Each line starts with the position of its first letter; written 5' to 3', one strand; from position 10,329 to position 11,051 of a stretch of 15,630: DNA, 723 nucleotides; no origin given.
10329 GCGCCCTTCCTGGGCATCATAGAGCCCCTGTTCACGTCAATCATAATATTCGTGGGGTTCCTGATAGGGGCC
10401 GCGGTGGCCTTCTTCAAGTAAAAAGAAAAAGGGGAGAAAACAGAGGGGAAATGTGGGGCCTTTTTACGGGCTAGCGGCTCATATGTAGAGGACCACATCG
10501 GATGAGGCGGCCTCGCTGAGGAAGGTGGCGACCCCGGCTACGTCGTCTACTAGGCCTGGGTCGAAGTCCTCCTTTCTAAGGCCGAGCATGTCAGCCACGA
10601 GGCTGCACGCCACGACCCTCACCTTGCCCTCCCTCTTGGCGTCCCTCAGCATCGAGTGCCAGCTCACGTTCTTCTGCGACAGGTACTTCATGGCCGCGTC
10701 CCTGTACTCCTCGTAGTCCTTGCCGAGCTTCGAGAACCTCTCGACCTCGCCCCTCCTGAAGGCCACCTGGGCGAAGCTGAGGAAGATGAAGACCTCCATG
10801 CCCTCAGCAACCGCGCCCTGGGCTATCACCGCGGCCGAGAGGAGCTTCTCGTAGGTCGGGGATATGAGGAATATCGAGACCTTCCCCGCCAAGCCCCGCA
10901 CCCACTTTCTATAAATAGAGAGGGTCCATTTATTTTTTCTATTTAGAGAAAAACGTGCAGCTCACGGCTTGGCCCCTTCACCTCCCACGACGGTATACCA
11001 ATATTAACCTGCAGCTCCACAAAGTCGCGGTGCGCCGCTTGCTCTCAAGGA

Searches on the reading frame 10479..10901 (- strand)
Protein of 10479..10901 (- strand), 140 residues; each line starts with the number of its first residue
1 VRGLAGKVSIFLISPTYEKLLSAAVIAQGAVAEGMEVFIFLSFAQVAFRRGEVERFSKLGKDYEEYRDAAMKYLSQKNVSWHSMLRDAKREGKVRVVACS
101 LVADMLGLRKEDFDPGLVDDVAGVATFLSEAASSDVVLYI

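Call 3: search_protein_families(library=pfam, proteins=[window:10479-10901:-], max_evalue=0.1)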
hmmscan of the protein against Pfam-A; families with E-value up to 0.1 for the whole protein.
window:10479-10901:- (140 aa): 2 families
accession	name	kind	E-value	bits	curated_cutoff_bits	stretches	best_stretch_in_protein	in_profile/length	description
PF13686.11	DrsE_2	-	1.9e-14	54.4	25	2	73-138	92-155/156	DsrE/DsrF/DrsH-like family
PF12198.13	Tuberculin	-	0.041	14.3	25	0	101-139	11-47/83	Tuberculin-active protein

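Call 4: search_protein_families(library=ncbifam, proteins=[window:10479-10901:-], max_evalue=0.1)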
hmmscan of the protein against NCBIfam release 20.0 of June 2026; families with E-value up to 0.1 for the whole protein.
window:10479-10901:- (140 aa): 1 family
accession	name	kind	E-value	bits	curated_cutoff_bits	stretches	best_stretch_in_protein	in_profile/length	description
NF047629.1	SulfCarrDsrE2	equivalog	2.8e-09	37.3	210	1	71-140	91-159/159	sulfur carrier protein DsrE2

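Call 56: search_protein_families(library=padloc, proteins=[window:10479-10901:-], max_evalue=0.01)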
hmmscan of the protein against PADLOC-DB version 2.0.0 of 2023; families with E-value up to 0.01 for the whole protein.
window:10479-10901:- (140 aa): 0 families
